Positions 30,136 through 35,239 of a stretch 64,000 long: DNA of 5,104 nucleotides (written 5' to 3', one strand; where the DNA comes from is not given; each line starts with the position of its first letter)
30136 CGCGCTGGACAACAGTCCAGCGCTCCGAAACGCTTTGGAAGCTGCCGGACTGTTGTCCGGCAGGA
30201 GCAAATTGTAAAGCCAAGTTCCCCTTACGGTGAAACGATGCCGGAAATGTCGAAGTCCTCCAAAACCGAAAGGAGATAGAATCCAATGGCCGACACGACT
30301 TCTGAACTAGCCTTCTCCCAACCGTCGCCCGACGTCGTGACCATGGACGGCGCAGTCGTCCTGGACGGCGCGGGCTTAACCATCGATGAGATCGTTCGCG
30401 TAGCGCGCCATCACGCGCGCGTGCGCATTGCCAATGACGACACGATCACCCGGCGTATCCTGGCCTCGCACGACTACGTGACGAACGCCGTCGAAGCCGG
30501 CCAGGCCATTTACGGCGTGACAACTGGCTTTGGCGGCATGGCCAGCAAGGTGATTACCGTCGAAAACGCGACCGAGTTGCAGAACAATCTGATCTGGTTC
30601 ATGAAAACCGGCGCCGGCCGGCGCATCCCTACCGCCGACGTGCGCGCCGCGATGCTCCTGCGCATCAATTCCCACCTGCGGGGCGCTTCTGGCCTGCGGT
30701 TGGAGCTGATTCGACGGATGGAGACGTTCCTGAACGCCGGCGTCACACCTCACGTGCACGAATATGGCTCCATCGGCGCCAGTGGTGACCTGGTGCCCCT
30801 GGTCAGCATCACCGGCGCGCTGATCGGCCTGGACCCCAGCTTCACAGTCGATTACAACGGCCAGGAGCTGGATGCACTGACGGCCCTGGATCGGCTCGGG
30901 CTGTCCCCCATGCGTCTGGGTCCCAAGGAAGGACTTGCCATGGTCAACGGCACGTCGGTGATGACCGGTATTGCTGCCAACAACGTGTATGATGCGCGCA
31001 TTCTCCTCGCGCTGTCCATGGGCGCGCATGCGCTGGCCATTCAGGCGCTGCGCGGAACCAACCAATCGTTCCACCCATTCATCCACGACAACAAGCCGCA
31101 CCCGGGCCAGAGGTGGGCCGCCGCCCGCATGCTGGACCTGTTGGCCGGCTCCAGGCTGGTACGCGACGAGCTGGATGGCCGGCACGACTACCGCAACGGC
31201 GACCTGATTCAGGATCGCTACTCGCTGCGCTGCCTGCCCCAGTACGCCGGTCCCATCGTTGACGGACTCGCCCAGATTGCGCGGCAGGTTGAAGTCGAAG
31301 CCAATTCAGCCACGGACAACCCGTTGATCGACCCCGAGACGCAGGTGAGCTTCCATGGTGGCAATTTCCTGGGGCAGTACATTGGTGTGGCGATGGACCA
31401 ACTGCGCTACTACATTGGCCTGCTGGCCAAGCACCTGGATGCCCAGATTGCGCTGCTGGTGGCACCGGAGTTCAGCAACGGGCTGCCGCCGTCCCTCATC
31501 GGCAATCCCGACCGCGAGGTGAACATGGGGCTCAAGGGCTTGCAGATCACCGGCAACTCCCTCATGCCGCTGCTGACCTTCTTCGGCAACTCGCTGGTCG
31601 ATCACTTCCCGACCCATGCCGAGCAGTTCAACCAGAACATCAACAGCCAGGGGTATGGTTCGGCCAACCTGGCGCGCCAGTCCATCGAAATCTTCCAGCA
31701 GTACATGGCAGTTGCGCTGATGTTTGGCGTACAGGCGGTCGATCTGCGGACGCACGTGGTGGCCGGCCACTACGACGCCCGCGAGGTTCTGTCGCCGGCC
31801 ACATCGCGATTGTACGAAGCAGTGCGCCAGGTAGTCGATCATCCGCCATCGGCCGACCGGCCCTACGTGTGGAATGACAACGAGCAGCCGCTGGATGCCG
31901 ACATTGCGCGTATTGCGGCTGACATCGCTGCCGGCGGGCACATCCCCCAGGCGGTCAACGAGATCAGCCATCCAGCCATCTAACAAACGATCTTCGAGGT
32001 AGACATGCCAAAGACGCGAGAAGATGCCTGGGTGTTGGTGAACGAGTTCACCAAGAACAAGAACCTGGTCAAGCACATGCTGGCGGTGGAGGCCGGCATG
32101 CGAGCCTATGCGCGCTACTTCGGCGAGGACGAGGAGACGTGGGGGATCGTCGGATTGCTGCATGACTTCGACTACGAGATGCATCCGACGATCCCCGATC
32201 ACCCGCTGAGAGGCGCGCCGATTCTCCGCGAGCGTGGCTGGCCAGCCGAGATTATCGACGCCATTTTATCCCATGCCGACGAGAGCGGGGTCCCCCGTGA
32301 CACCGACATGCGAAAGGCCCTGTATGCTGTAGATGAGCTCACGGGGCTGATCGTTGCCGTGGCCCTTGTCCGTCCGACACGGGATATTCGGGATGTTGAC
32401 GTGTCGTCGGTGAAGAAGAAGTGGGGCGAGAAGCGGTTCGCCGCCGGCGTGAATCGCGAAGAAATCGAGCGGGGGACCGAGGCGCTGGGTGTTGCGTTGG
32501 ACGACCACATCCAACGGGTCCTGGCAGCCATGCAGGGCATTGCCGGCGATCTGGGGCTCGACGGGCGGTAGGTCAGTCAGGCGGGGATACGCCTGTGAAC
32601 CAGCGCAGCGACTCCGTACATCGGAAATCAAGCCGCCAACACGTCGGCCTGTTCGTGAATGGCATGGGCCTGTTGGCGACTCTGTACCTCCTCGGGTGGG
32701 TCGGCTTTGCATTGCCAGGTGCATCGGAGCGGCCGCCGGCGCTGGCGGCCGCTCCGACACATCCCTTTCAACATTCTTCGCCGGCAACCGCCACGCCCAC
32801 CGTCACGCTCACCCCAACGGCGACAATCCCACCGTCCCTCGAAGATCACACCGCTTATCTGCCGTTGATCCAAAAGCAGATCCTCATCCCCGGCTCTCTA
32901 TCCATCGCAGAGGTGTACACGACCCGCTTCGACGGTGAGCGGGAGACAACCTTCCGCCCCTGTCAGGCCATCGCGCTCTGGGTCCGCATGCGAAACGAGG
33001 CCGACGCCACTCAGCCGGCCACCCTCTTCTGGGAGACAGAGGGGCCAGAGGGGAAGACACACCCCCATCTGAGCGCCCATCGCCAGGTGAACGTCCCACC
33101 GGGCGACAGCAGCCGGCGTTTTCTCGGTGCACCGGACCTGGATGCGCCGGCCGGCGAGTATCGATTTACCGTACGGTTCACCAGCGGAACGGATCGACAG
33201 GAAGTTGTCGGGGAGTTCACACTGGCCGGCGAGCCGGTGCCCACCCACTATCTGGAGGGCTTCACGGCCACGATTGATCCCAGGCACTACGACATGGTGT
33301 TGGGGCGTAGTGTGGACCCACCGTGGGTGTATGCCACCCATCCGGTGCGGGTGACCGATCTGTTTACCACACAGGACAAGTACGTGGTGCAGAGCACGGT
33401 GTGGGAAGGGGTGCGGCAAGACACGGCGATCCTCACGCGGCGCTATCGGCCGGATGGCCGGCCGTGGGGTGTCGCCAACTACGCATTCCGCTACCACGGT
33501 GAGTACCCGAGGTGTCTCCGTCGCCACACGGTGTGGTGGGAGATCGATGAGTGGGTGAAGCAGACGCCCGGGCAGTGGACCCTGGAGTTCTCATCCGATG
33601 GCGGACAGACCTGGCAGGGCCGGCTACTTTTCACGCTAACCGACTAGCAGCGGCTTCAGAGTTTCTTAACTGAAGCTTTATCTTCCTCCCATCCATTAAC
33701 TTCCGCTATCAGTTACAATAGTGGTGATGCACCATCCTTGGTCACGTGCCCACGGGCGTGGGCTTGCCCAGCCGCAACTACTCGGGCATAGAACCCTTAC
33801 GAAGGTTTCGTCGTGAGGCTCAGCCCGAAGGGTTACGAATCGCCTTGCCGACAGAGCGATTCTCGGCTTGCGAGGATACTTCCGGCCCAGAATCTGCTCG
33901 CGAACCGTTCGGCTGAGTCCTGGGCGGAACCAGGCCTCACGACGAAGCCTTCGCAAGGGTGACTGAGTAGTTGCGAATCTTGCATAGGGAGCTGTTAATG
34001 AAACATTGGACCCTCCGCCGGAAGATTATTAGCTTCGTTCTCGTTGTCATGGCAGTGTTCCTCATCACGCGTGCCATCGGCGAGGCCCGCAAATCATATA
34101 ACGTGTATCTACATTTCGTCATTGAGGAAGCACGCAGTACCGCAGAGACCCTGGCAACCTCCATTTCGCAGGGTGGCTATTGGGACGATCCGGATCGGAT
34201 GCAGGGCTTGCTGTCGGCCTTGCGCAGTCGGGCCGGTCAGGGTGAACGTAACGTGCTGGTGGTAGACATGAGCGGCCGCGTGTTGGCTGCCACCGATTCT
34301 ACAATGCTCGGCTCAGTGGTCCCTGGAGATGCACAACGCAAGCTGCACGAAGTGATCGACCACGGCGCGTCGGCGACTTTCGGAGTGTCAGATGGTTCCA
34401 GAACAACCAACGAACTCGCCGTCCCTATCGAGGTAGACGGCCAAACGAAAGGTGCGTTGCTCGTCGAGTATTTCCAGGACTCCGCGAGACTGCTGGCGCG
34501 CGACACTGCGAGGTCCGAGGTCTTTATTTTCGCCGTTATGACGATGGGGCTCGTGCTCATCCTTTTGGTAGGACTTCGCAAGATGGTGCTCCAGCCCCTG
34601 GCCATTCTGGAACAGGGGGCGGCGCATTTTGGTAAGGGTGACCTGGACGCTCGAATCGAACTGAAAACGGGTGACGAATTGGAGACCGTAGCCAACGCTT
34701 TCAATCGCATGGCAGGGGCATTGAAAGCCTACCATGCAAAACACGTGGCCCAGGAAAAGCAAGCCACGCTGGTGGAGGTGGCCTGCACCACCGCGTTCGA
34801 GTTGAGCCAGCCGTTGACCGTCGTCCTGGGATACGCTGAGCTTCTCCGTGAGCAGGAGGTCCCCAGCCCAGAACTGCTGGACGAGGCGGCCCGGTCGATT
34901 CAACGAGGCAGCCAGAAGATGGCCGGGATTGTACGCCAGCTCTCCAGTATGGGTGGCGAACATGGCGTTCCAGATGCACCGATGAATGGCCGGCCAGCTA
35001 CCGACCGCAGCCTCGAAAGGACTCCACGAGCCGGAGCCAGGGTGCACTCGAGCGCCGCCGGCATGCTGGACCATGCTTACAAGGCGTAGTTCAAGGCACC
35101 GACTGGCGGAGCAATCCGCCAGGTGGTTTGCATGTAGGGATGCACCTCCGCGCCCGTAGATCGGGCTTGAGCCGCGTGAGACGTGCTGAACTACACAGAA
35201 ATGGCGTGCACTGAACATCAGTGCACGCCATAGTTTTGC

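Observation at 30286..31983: Cyanobacterial-type phenylalanine ammonia-lyase in a non-cyanobacterial host, with no pathway neighbours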

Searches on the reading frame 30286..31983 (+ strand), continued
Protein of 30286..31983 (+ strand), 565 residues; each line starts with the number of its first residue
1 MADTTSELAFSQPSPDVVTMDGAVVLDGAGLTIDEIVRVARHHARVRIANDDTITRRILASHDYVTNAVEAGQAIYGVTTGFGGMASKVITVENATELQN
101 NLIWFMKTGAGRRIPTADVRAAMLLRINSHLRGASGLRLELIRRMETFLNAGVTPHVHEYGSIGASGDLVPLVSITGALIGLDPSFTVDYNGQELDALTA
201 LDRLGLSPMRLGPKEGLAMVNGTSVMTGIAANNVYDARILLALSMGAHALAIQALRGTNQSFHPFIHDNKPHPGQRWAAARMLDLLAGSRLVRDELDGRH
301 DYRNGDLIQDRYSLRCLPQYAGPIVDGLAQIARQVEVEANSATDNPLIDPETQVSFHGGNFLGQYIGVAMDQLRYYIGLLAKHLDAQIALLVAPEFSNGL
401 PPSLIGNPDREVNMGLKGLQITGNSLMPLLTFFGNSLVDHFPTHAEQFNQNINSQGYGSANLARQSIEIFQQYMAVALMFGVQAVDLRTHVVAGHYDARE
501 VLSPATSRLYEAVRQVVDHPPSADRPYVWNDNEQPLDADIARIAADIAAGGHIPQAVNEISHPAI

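Call 70: find_encoding_contigs(protein=P0110, flank=5000, max_places=1)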
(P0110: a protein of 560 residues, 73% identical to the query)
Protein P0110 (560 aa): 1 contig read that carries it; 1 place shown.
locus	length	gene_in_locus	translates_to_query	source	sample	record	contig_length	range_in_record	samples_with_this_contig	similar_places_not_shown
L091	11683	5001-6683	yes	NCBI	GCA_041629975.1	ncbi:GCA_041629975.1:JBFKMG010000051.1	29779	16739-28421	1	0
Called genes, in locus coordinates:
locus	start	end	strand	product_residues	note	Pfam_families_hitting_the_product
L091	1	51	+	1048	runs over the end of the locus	PF03176:MMPL, PF00873:ACR_tran (faint), PF12349:Sterol-sensing, PF03176:MMPL, PF02460:Patched (weak), PF00027:cNMP_binding, PF00990:GGDEF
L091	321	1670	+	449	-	PF00919:UPF0004, PF04055:Radical_SAM, PF18693:TRAM_2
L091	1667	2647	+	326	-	PF00348:polyprenyl_synt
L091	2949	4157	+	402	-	-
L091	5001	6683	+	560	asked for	PF00221:Lyase_aromatic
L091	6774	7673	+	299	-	PF00561:Abhydrolase_1, PF12146:Hydrolase_4, PF12697:Abhydrolase_6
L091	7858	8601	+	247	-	PF05036:SPOR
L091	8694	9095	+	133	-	PF13366:PDDEXK_3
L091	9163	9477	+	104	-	PF02686:GatC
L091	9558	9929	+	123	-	PF05635:23S_rRNA_IVP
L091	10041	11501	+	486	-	PF01425:Amidase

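Call 71: find_encoding_contigs(protein=P0027, flank=5000, max_places=1)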
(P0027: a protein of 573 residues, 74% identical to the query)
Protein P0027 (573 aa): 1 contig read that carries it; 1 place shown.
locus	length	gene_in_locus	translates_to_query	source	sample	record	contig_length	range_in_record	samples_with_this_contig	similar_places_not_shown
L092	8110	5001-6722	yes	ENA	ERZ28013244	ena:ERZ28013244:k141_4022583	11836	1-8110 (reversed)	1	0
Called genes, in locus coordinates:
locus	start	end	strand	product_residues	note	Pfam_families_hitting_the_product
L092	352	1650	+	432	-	PF03453:MoeA_N, PF00994:MoCF_biosynth, PF03454:MoeA_C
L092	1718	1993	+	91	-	-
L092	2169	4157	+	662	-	PF22039:HUTI_composite_bact (weak), PF01979:Amidohydro_1, PF07969:Amidohydro_3, PF01928:CYTH (weak)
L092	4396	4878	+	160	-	PF12802:MarR_2, PF13404:HTH_AsnC-type, PF13412:HTH_24, PF01047:MarR, PF09339:HTH_IclR (weak), PF01037:AsnC_trans_reg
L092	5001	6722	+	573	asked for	PF00221:Lyase_aromatic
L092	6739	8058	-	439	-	PF00919:UPF0004, PF04055:Radical_SAM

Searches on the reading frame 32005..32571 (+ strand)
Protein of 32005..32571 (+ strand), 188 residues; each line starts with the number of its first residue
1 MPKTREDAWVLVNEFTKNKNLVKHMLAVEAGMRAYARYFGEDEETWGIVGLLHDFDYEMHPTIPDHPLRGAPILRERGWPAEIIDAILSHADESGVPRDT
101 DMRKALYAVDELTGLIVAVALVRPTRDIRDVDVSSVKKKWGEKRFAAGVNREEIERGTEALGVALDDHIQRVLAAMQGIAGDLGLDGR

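Call 9: search_protein_families(library=pfam, proteins=[window:32005-32571:+], max_evalue=0.001)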
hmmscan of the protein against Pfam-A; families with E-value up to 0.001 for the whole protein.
window:32005-32571:+ (188 aa): 1 family
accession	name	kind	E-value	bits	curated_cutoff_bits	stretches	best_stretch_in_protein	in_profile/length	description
PF01966.28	HD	-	9e-08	32.9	22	1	23-97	3-92/116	HD domain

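Call 65: search_protein_families(library=ncbifam, proteins=[window:32005-32571:+], max_evalue=0.001)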
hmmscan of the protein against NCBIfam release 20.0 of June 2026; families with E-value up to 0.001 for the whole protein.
window:32005-32571:+ (188 aa): 1 family
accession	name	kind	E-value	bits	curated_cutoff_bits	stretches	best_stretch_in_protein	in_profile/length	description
TIGR00277.1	HDIG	domain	1.4e-09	37.7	27.6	1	19-91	3-82/84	HDIG domain-containing metalloprotein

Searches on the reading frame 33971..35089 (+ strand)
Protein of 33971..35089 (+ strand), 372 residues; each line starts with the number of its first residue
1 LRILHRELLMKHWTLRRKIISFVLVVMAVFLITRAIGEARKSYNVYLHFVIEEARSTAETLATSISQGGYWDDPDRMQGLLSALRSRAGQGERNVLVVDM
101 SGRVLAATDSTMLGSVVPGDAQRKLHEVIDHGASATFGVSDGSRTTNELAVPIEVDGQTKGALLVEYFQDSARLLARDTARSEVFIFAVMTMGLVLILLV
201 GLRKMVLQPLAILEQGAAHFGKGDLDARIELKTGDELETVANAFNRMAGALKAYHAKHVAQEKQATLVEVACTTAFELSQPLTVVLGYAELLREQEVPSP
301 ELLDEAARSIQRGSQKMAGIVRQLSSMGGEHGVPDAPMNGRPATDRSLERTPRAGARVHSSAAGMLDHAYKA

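Call 9: search_protein_families(library=pfam, proteins=[window:33971-35089:+], max_evalue=0.001)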
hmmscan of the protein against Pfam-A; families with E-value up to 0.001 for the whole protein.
window:33971-35089:+ (372 aa): 2 families
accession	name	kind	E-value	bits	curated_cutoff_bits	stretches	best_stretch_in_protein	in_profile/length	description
PF00672.30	HAMP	-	1.4e-12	48.1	25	1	202-252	2-52/53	HAMP domain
PF00512.31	HisKA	-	1.4e-07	31.9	26.9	1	277-324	12-57/66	His Kinase A (phospho-acceptor) domain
